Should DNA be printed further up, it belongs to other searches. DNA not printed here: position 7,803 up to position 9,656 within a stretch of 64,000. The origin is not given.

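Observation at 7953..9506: SET-domain (LSMT/SETD6-like) protein with a signal peptide and C-terminal KDEL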

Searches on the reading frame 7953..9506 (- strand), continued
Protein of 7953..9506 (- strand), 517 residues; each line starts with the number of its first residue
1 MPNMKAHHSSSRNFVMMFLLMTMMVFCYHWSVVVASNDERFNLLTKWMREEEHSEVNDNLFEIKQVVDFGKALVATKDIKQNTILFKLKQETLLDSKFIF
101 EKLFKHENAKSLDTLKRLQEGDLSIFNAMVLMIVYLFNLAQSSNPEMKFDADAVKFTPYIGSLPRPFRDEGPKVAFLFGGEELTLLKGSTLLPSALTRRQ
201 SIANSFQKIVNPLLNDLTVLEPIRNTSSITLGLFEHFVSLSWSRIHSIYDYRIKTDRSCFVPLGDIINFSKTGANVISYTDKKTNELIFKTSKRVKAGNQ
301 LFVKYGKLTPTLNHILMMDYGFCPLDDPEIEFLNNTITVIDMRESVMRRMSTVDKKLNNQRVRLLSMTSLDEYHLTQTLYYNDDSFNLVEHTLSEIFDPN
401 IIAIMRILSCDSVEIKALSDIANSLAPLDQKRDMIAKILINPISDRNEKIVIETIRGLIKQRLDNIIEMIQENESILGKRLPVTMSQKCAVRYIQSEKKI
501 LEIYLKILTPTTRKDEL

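Call 38: search_solved_structures(query=A1, max_evalue=0.001, show_alignments=3)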
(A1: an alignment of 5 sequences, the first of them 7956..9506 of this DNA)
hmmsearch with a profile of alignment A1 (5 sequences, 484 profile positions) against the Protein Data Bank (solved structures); distinct sequences matched with E-value up to 0.001: 13.
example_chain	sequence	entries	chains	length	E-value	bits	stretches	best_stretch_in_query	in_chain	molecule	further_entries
1mlv_A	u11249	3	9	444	6.8e-15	58.2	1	16-292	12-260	Ribulose-1,5 biphosphate carboxylase/oxygenase large subunit N-methyltransferase | Ribulose-1,5 bisphosphate carboxylase/oxygenase large subunit N-methyltransfe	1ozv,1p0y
2h21_A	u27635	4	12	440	7.2e-15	58.1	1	17-292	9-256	Ribulose-1,5 bisphosphate carboxylase/oxygenase | Ribulose-1,5 bisphosphate carboxylase/oxygenase large subunit N-methyltransferase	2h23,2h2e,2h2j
6v62_A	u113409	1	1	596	2.4e-07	33.3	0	367-474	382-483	Actin-histidine N-methyltransferase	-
3smt_A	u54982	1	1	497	3.3e-07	32.8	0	367-474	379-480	Histone-lysine N-methyltransferase setd3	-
6jat_A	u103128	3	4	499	3.4e-07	32.8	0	367-474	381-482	Histone-lysine N-methyltransferase setd3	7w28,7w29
6ict_A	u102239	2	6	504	3.5e-07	32.7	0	367-474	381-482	Histone-lysine N-methyltransferase setd3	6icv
3qxy_A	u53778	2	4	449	5.2e-07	32.2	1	43-293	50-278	N-lysine methyltransferase SETD6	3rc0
6wk1_A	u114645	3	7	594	6.7e-07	31.8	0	367-474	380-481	Actin-histidine N-methyltransferase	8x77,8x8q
7lms_A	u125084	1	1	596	6.8e-07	31.8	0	367-474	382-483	Actin-histidine N-methyltransferase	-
6v63_A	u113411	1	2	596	6.8e-07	31.8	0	367-474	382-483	Actin-histidine N-methyltransferase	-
6mbj_A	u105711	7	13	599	6.9e-07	31.8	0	367-474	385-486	Histone-lysine N-methyltransferase setd3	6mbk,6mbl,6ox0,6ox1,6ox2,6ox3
6ox4_A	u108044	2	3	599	9.3e-07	31.4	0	367-474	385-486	Actin-histidine N-methyltransferase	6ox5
6wk2_A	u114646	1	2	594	1.3e-06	30.9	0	367-474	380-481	Actin-histidine N-methyltransferase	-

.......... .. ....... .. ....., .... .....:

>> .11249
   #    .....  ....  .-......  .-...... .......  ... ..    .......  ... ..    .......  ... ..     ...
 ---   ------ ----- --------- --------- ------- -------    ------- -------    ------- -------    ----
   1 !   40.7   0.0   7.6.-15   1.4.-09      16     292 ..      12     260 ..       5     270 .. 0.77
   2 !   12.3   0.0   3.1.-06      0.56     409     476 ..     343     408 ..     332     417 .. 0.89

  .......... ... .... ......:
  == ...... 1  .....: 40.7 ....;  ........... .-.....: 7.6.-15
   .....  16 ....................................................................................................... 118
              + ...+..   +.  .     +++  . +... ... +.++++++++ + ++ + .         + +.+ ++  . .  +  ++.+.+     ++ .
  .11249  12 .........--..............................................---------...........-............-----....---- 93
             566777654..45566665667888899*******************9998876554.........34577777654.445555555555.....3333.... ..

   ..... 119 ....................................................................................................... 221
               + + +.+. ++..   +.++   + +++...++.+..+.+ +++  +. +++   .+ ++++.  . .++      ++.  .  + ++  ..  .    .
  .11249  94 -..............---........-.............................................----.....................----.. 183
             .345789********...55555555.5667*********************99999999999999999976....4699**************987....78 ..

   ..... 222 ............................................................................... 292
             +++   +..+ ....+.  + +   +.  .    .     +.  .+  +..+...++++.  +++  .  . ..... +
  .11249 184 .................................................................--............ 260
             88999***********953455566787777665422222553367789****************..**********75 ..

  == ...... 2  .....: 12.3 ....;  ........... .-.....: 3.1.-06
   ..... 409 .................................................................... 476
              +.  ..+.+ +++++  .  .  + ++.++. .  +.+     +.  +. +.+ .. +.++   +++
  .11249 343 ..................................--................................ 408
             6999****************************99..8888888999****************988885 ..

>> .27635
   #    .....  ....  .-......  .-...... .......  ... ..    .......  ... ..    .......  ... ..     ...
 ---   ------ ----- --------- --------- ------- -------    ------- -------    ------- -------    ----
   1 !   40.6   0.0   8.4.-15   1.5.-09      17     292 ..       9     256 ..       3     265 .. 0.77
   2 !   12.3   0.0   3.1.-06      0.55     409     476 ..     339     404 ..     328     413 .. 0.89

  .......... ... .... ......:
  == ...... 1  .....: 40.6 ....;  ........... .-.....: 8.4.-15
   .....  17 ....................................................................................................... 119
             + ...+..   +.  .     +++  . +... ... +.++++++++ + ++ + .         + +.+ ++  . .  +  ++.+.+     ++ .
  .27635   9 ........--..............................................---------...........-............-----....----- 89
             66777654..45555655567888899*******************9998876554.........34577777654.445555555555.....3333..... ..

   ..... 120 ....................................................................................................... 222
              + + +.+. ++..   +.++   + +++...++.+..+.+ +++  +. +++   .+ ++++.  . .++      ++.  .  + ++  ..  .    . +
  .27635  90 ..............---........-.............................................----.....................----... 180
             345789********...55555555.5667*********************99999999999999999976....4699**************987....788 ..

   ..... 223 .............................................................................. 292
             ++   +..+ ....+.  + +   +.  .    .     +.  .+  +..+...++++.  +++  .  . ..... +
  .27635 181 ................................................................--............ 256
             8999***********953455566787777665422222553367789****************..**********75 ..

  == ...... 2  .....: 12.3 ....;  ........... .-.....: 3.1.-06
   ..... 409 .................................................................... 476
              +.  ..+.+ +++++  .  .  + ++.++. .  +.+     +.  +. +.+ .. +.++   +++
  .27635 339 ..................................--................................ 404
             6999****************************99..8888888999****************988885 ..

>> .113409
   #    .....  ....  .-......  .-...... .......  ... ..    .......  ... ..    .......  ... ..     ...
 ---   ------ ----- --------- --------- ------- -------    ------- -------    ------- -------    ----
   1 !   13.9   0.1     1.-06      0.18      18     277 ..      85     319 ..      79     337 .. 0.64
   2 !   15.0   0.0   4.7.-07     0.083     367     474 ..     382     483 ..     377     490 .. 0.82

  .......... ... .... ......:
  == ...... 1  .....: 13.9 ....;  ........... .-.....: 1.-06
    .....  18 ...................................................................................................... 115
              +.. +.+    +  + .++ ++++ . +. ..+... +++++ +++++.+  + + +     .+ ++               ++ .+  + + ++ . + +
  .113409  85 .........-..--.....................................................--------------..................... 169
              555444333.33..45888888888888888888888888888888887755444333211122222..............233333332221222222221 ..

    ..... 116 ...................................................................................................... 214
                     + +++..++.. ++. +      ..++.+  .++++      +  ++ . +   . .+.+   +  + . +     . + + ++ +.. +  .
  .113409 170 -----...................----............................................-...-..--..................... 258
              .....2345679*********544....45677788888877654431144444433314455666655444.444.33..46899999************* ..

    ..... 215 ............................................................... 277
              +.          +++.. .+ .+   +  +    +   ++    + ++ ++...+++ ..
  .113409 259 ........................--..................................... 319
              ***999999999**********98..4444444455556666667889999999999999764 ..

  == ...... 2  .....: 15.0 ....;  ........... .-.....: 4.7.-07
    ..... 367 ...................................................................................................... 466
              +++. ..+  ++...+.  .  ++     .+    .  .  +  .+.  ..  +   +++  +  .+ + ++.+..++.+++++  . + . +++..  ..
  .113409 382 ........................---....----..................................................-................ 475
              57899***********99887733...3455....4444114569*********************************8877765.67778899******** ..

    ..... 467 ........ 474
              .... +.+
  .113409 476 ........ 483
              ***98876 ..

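Call 42: find_encoding_contigs(protein=P0003, flank=2500, max_places=2)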
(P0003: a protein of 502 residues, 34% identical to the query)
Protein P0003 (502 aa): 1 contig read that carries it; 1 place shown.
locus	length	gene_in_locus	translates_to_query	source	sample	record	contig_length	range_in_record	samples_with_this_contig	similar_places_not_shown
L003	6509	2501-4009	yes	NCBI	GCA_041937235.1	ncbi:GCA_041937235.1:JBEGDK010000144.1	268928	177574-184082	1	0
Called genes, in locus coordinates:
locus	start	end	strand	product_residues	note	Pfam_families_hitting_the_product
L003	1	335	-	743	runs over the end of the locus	PF00209:SNF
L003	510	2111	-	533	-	PF10513:EPL1 (weak)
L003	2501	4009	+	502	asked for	PF00856:SET (faint)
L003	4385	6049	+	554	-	-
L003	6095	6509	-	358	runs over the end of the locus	PF00651:BTB (weak)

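Call 43: list_cluster_members(proteins=[P0013, P0020, P0025, P0031, P0032, P0040, P0046, P0059, P0143, P0145])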
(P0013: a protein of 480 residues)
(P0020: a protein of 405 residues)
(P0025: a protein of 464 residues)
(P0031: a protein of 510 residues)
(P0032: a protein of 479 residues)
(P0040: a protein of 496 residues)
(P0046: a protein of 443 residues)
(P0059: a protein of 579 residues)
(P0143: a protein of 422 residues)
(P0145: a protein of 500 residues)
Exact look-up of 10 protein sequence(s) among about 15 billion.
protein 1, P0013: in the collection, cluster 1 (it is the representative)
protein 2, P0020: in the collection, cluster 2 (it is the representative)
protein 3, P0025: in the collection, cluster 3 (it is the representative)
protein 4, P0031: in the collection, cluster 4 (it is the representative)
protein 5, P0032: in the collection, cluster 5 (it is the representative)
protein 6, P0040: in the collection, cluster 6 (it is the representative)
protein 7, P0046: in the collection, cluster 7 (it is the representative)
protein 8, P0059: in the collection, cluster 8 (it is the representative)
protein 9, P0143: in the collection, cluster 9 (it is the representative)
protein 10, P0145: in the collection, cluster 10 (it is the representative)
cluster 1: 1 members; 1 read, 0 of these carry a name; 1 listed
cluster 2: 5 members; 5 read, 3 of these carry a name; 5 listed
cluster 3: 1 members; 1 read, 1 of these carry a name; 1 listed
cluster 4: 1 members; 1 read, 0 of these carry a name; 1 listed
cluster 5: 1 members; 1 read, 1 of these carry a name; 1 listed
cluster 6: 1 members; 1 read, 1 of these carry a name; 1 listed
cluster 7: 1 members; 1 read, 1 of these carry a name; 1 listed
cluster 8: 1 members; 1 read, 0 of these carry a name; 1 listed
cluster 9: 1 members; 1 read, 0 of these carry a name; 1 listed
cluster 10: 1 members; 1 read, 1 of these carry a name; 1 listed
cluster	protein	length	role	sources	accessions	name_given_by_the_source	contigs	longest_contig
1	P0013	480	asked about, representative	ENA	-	-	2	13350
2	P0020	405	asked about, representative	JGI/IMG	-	histone-lysine N-methyltransferase SETD3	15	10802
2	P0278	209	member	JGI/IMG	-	histone-lysine N-methyltransferase SETD3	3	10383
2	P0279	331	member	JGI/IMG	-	histone-lysine N-methyltransferase SETD3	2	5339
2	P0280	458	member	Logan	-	-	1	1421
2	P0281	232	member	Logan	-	-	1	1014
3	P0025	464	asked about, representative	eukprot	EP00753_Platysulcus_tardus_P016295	PLAT5586.1.p1 GENE.PLAT5586.1~~PLAT5586.1.p1 ORF type:complete len:477 (+),score=273.65 ...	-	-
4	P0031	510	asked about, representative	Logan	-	-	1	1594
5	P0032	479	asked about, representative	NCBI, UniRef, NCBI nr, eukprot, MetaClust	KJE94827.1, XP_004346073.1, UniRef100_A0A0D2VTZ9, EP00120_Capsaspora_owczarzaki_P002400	hypothetical protein CAOG_05400 [Capsaspora owczarzaki ATCC 30864] | Uncharacterized protein n=1 Tax=Capsaspora owczarzaki (strain ATCC 30864) TaxID=595528 ... | XP_004346073.1 hypothetical protein CAOG_05400 [Capsaspora owczarzaki ATCC 30864]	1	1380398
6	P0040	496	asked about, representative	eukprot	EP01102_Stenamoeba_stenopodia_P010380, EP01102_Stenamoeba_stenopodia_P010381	TRINITY_DN3119_c0_g1_i1.p1 TRINITY_DN3119_c0_g1~~TRINITY_DN3119_c0_g1_i1.p1 ORF ...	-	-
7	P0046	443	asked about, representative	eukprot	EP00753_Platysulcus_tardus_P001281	PLAT11237.2.p1 GENE.PLAT11237.2~~PLAT11237.2.p1 ORF type:complete len:444 ...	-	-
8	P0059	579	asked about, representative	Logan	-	-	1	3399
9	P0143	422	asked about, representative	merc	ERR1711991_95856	-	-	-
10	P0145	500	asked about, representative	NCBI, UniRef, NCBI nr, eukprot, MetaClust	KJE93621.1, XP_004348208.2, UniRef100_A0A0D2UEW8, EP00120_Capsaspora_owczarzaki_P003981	hypothetical protein CAOG_04380 [Capsaspora owczarzaki ATCC 30864] | SET domain-containing protein n=1 Tax=Capsaspora owczarzaki (strain ATCC 30864) ... | XP_004348208.2 hypothetical protein CAOG_04380 [Capsaspora owczarzaki ATCC 30864]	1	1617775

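Call 53: find_homologous_proteins(query=A2, max_evalue=1e-10)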
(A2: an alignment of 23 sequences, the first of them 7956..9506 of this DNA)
Query A2 (23 sequences) (517 aa, profile of the alignment): 4 proteins with E <= 1e-10 among 8000 candidates.
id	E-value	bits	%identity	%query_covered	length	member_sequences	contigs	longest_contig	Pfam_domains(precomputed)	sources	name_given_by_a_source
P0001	3.4e-118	414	90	97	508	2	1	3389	PF09273.17,PF00856.34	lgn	-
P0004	3.3e-107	377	30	89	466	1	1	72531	PF09273.17,PF00856.34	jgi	jgi:hypothetical protein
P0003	5.6e-89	317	34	77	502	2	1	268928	PF00856.34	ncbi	ncbi:hypothetical protein ABK040_012419 [Willaertia magna]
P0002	1.8e-44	171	51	62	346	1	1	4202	-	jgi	-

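Call 62: search_protein_families(library=ncbifam, proteins=[window:7956-9506:-], max_evalue=0.1)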
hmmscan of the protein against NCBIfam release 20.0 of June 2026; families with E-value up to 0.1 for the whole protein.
window:7956-9506:- (517 aa): 0 families

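Call 63: find_encoding_contigs(protein=P0012, flank=1000, max_places=2)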
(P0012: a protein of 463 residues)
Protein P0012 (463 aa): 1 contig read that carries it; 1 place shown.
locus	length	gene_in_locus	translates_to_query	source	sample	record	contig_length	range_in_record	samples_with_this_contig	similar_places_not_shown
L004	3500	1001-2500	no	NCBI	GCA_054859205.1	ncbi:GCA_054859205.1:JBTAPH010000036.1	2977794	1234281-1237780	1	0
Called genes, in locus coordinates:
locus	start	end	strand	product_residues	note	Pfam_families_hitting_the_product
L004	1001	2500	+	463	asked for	PF09273:Rubis-subs-bind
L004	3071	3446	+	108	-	-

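Call 65: predict_structure(alignment_id=A3)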
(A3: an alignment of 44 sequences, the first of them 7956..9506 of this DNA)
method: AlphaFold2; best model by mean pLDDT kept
length: 517 residues; sequences in the alignment: 44
mean_pLDDT: 85.7   pTM: 0.81
mean pLDDT of the five models: 85.7, 85.4, 84.8, 84.5, 83.4
residues with pLDDT >= 90: 271; 70-90: 177; 50-70: 61; < 50: 8
segments of 3 or more residues with pLDDT < 50: 1-4, 514-517
pLDDT, mean of each block of 10 residues (from residue 1): 50 85 86 69 93 94 90 97 97 86 69 69 83 88 71 86 79 85 92 94 92 85 80 93 94 94 94 94 98 98 84 88 69 71 87 89 93 88 64 87 95 95 85 86 95 94 92 84 86 90 90 51
secondary structure, 60 per line:
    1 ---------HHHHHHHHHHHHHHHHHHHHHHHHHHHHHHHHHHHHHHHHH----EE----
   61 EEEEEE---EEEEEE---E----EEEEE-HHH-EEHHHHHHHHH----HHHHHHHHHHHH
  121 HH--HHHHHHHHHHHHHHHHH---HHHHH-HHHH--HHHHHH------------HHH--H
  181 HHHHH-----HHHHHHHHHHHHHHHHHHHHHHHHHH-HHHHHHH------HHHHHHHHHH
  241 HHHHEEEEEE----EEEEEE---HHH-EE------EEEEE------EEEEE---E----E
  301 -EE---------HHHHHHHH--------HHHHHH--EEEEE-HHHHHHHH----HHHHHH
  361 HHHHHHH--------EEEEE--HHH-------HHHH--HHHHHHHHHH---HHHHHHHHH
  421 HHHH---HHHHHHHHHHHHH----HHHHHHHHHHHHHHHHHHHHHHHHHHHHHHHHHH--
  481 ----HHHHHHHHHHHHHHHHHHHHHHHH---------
elements in order: H10-50 E61-66 E70-75 E84-88 H96-104 H109-122 H125-141 H145-149 H151-154 H157-162 H180-185 H191-216 H218-224 H231-244 E245-250 E255-260 E276-280 E287-291 H313-320 H329-334 E337-341 H343-350 H355-367 E376-380 H393-396 H399-408 H412-424 H428-440 H445-478 H485-508
